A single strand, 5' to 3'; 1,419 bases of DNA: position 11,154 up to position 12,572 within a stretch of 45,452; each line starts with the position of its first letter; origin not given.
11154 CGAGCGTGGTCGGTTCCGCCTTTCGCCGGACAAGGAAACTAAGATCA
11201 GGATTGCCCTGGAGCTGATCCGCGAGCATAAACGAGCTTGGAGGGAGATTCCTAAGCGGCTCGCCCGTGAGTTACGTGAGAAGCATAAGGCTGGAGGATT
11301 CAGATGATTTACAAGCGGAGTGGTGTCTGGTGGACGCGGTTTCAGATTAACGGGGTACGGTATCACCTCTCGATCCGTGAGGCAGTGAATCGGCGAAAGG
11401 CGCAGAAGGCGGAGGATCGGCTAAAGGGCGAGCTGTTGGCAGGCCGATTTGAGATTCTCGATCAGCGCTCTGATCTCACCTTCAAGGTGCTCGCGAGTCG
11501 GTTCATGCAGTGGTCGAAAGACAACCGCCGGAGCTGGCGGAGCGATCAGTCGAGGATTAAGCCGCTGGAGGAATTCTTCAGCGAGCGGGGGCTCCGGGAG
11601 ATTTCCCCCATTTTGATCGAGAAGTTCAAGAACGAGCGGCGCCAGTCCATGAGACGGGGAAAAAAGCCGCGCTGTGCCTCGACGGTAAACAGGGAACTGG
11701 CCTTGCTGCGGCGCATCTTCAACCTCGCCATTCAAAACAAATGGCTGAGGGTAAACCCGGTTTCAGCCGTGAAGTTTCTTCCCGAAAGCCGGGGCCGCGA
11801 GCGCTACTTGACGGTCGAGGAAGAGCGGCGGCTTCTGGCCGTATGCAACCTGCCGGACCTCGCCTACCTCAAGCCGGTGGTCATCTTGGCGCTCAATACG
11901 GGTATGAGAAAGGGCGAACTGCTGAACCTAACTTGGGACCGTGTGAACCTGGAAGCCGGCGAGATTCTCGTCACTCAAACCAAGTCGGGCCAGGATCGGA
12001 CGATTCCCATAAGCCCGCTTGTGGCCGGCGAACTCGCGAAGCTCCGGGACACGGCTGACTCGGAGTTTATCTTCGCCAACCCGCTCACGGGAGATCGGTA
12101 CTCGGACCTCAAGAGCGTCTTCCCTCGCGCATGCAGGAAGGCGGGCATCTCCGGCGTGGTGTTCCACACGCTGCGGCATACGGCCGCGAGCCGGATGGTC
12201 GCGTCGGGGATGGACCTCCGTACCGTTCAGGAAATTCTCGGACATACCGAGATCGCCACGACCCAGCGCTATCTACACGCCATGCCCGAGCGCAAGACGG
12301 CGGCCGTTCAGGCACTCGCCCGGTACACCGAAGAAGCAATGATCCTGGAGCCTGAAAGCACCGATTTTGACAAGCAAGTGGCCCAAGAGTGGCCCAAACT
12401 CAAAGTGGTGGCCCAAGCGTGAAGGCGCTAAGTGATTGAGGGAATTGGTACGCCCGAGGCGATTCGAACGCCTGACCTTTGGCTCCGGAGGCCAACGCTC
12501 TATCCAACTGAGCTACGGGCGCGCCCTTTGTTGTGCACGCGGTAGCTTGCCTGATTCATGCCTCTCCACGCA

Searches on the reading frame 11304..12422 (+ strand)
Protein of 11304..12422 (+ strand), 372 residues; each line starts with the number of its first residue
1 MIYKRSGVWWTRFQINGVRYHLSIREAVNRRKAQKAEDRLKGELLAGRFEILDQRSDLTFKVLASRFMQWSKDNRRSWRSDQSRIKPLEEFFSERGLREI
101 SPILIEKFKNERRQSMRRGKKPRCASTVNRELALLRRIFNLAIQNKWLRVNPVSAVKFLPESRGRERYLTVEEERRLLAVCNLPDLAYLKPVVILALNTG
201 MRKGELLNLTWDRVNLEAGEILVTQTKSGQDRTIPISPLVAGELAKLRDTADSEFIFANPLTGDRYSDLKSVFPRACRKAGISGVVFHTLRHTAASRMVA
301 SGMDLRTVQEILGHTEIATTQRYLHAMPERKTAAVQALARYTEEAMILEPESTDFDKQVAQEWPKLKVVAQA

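Call 6: search_protein_families(library=pfam, proteins=[window:11304-12422:+], max_evalue=1)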
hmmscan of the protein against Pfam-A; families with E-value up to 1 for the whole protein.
window:11304-12422:+ (372 aa): 4 families
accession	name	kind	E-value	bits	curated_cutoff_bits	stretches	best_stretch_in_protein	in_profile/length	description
PF00589.27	Phage_integrase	-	1.7e-36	126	27.1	1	168-328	2-170/172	Phage integrase family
PF13102.12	Phage_int_SAM_5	-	2.2e-05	25.2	22.3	1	61-156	3-96/98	Phage integrase SAM-like domain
PF24624.1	Int_N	-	0.00044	21.3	27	1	70-157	12-97/100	Phage integrase, N-terminal domain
PF02899.23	Phage_int_SAM_1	-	0.022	15.5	22.3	1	82-145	23-82/83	Phage integrase, N-terminal SAM-like domain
